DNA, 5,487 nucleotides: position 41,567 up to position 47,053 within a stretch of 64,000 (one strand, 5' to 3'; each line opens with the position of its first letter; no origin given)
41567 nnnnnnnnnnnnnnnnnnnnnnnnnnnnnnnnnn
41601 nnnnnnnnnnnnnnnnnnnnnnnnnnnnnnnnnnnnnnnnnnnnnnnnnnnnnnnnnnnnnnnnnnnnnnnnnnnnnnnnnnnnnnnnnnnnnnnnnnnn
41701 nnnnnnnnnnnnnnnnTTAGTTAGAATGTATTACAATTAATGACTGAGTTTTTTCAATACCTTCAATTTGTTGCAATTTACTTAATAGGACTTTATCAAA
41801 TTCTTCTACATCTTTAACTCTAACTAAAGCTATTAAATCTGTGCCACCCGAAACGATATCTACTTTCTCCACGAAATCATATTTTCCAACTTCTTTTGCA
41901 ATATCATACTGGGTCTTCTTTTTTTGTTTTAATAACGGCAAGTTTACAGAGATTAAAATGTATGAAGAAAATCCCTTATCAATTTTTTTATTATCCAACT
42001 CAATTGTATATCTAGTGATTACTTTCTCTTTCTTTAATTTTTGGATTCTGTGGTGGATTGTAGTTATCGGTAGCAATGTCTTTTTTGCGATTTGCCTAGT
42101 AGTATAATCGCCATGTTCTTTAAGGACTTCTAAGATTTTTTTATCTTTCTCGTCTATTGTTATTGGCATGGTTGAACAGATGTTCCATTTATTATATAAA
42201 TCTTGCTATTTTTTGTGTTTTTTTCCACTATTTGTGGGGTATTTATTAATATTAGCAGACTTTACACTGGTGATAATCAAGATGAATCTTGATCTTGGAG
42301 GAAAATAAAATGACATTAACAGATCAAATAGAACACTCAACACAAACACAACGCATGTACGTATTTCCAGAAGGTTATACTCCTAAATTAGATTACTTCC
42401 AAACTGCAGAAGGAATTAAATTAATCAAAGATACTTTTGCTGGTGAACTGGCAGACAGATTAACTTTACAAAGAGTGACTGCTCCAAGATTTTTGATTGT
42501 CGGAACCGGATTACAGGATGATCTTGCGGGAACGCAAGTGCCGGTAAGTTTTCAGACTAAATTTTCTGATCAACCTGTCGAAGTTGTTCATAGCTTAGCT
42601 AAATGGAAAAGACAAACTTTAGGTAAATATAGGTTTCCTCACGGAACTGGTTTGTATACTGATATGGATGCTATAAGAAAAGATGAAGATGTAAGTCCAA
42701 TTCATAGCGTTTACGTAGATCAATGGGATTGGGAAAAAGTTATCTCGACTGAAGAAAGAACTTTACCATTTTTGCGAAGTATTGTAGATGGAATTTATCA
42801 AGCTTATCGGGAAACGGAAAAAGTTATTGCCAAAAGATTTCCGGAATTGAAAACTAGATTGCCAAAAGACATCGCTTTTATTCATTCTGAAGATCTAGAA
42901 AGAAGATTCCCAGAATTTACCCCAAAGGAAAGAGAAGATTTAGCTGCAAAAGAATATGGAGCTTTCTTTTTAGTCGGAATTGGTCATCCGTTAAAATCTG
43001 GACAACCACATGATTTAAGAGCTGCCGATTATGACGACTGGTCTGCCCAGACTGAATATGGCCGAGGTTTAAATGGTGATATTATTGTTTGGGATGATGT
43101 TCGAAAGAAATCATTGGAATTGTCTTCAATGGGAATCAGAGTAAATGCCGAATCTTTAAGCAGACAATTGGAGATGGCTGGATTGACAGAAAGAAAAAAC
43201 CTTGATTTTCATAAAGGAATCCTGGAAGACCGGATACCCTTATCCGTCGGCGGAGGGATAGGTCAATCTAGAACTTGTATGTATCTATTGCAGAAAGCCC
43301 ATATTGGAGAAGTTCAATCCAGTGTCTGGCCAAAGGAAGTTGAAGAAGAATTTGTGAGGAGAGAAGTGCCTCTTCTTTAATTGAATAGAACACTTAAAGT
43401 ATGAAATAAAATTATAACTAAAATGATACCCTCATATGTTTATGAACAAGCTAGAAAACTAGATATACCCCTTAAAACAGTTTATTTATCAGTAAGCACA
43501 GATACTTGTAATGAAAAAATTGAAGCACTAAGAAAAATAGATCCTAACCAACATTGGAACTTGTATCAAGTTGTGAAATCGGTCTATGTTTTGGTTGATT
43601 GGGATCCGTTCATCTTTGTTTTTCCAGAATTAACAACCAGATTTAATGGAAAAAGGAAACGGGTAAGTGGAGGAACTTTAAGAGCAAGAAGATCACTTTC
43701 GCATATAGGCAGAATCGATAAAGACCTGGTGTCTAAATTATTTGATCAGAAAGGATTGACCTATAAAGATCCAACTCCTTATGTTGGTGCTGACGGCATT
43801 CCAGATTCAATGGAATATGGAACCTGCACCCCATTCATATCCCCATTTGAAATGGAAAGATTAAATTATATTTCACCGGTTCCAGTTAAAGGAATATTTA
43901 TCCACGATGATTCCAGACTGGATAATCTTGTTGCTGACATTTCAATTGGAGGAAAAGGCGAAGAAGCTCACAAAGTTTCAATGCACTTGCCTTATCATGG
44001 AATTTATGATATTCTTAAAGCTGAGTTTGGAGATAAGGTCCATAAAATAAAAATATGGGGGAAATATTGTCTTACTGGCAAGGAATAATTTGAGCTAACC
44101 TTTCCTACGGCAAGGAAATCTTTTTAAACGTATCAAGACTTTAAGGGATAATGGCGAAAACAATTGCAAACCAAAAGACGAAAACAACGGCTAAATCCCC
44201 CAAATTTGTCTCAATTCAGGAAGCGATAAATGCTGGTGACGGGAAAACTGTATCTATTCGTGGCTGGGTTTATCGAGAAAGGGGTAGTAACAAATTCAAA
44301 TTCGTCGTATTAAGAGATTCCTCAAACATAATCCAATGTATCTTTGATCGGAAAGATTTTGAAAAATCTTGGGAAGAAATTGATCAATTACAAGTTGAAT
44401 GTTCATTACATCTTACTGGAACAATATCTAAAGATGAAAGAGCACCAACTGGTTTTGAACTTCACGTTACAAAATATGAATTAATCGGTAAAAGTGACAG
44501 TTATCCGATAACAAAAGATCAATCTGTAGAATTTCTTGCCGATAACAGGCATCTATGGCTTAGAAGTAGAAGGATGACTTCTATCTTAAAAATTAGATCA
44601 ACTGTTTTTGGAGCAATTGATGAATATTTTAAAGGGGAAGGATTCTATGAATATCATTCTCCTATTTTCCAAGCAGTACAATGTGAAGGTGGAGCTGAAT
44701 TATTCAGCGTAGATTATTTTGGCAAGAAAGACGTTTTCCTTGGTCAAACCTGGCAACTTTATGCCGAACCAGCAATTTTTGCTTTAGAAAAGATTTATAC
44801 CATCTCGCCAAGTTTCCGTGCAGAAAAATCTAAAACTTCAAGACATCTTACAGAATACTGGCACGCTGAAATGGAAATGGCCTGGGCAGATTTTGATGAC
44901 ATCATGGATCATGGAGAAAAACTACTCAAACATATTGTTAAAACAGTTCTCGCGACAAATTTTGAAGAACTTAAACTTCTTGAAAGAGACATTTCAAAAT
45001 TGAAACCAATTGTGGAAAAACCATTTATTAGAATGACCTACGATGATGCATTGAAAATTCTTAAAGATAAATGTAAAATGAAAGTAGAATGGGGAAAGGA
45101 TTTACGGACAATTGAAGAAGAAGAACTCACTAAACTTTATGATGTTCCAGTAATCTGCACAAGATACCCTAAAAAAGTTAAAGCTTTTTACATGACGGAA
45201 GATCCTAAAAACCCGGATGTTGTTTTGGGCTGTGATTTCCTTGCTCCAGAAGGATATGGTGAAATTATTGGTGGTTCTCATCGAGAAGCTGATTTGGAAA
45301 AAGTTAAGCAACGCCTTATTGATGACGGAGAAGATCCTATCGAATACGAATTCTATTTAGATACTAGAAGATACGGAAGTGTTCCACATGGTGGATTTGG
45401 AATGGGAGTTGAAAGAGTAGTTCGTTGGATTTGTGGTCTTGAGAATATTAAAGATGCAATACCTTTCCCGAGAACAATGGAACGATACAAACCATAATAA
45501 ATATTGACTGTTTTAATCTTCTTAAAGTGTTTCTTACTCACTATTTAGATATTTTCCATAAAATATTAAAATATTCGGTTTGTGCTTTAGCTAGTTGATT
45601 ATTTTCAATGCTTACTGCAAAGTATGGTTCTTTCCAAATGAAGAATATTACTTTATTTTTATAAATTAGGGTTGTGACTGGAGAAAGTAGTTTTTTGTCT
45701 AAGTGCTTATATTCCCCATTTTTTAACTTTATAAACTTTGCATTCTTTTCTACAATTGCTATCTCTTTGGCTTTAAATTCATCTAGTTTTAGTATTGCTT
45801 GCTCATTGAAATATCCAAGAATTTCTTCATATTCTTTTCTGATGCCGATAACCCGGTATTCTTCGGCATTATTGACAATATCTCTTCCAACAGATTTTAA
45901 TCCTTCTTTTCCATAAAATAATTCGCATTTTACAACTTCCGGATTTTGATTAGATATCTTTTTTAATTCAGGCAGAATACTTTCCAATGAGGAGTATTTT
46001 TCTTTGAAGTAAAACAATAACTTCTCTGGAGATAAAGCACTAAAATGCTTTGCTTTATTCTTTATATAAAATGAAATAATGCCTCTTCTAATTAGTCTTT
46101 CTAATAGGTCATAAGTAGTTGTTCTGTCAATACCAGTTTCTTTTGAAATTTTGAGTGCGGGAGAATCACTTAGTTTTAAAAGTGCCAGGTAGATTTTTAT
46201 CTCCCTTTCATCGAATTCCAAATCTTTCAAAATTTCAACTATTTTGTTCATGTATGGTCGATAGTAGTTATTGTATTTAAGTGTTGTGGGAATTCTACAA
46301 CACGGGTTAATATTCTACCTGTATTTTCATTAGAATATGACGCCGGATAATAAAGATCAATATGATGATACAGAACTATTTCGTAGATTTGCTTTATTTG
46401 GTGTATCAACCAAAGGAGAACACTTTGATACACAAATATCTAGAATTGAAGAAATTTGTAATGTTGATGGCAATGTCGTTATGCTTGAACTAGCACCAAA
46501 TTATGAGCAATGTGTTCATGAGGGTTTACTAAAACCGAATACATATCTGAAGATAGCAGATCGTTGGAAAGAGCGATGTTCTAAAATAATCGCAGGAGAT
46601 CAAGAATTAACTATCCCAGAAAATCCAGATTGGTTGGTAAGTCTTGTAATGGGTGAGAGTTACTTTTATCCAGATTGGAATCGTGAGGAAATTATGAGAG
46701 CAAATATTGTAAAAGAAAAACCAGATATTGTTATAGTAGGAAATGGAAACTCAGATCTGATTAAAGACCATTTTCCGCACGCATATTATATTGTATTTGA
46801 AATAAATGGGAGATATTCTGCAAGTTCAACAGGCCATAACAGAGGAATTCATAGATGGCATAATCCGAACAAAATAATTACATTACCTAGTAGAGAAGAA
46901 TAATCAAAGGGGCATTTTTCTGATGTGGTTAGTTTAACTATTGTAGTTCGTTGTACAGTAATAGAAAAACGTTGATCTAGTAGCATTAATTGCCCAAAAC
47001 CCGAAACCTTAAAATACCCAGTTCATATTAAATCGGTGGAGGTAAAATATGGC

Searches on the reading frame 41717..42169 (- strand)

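Call 59: search_protein_families(library=pfam, proteins=[window:41717-42169:-], max_evalue=0.001)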
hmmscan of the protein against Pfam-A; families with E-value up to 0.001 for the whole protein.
window:41717-42169:- (150 aa): 4 families
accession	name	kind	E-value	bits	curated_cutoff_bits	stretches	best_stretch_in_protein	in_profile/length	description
PF01037.27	AsnC_trans_reg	-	2.1e-13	50.4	25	1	83-148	8-72/73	Lrp/AsnC ligand binding domain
PF13412.12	HTH_24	-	7.8e-12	45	21.9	1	5-52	1-48/48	Winged helix-turn-helix DNA-binding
PF13404.12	HTH_AsnC-type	-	4.4e-09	36.5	27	1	5-46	1-42/42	AsnC-type helix-turn-helix domain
PF01978.25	TrmB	-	0.00046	20.4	25.6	0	6-53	7-54/68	Sugar-specific transcriptional regulator TrmB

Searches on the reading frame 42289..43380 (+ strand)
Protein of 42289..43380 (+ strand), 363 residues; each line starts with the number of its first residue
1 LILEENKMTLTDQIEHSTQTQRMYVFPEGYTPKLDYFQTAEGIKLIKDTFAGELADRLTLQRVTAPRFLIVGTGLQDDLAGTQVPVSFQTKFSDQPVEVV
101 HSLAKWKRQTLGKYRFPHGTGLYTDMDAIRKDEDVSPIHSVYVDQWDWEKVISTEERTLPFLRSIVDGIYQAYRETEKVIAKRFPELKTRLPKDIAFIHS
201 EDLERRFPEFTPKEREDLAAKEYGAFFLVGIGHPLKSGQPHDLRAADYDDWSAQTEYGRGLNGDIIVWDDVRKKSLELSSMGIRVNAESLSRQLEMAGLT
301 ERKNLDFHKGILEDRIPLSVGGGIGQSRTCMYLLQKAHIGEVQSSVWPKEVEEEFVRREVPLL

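Call 15: search_protein_families(library=pfam, proteins=[window:42289-43380:+], max_evalue=0.00001)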
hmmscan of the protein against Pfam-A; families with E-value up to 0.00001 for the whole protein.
window:42289-43380:+ (363 aa): 1 family
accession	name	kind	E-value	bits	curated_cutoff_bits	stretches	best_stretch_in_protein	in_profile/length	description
PF03590.20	AsnA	-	4e-94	315.1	27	1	42-273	3-227/228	Aspartate-ammonia ligase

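Call 82: search_protein_families(library=ncbifam, proteins=[window:42289-43380:+], max_evalue=0.001)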
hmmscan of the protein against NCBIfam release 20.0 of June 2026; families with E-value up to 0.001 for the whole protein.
window:42289-43380:+ (363 aa): 1 family
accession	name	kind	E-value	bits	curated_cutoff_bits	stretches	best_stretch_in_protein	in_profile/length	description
TIGR00669.1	asnA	equivalog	2.9e-114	381.8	292.8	1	36-355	5-326/330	aspartate--ammonia ligase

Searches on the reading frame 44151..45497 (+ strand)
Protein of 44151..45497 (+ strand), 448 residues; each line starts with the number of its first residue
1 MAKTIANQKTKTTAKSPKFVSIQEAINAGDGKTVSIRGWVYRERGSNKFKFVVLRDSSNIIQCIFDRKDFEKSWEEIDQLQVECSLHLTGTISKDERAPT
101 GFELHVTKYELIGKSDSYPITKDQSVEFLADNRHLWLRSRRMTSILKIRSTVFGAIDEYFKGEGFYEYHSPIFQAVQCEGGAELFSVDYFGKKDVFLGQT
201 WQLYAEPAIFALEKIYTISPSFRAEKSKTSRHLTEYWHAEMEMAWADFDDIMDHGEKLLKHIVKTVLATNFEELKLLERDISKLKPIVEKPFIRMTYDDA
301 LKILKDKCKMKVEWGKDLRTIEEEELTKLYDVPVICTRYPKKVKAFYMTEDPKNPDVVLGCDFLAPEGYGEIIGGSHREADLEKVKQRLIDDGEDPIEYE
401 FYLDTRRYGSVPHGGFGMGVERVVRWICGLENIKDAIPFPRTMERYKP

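Call 82: search_protein_families(library=ncbifam, proteins=[window:44151-45497:+], max_evalue=0.001)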
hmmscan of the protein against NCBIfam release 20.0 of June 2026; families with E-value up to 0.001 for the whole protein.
window:44151-45497:+ (448 aa): 19 families
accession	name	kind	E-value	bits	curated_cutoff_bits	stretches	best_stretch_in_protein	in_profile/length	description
NF003037.0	PRK03932.1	equivalog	3.2e-151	504.3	414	1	21-447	5-450/451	asparagine--tRNA ligase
TIGR00457.1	asnS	equivalog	1.7e-132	442.5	342.6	1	28-447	13-454/455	asparagine--tRNA ligase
NF003483.0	PRK05159.1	equivalog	2e-101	340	353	1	22-448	8-438/438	aspartate--tRNA(Asn) ligase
TIGR00458.1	aspS_nondisc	equivalog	2.8e-79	267.1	368.4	1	27-448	8-428/428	aspartate--tRNA(Asn) ligase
NF005052.0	PRK06462.1-1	equivalog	1.2e-63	215.3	368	1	126-441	29-345/353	asparagine synthetase A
NF005054.0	PRK06462.1-4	equivalog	2.4e-44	151.7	309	1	134-441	13-310/318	asparagine synthetase A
NF001750.0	PRK00476.1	equivalog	1e-42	146.3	443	2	29-302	16-284/590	aspartate--tRNA ligase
TIGR00459.1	aspS_bact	equivalog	8.8e-40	136.6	373.85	2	30-302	15-279/586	aspartate--tRNA ligase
NF001756.1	PRK00484.1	subfamily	9.3e-33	113.6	468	1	16-441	36-484/488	lysine--tRNA ligase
TIGR00499.1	lysS_bact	equivalog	3.1e-32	111.9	427.6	1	14-442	36-492/496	lysine--tRNA ligase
NF002821.0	PRK02983.1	equivalog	8.5e-21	73.7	742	2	17-267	645-900/1102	bifunctional lysylphosphatidylglycerol synthetase/lysine--tRNA ligase LysX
NF005055.0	PRK06462.1-5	equivalog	1e-18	67.5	389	1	212-444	106-336/341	asparagine synthetase A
NF009101.0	PRK12445.1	subfamily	6.9e-18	64.4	1026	1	34-441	68-500/505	lysine--tRNA ligase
NF005053.0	PRK06462.1-3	equivalog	1.6e-16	60.7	322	1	194-434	18-259/274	asparagine synthetase A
NF009460.0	PRK12820.1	equivalog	1.1e-13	50.2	1379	1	393-445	540-594/723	bifunctional aspartyl-tRNA synthetase/aspartyl/glutamyl-tRNA amidotransferase subunit C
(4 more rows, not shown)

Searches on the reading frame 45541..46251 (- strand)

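Call 3: search_protein_families(library=pfam, proteins=[window:45541-46251:-], max_evalue=0.1)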
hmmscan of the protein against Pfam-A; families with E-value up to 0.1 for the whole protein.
window:45541-46251:- (236 aa): 5 families
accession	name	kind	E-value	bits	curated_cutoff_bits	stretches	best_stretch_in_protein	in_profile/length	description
PF01978.25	TrmB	-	1.7e-13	50.6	25.6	1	8-76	1-68/68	Sugar-specific transcriptional regulator TrmB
PF13412.12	HTH_24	-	0.00057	19.9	21.9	1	14-59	2-47/48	Winged helix-turn-helix DNA-binding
PF09339.16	HTH_IclR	-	0.0024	18.1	22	1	34-59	23-48/52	IclR helix-turn-helix domain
PF22798.2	DUF5817_CT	-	0.02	15.2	29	1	37-60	23-46/54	DUF5817, C-terminal domain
PF13730.12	HTH_36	-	0.066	13.5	25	0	34-59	30-55/55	Helix-turn-helix domain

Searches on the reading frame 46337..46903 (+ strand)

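Call 3: search_protein_families(library=pfam, proteins=[window:46337-46903:+], max_evalue=0.1)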
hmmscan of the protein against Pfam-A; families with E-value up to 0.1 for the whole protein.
window:46337-46903:+ (188 aa): 1 family
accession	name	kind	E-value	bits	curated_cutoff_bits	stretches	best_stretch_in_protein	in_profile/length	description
PF04430.19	DUF498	-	0.063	13.7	33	1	111-139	35-63/109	Protein of unknown function (DUF498/DUF598)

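Call 82: search_protein_families(library=ncbifam, proteins=[window:46337-46903:+], max_evalue=0.001)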
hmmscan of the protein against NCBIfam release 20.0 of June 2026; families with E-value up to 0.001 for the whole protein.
window:46337-46903:+ (188 aa): 0 families
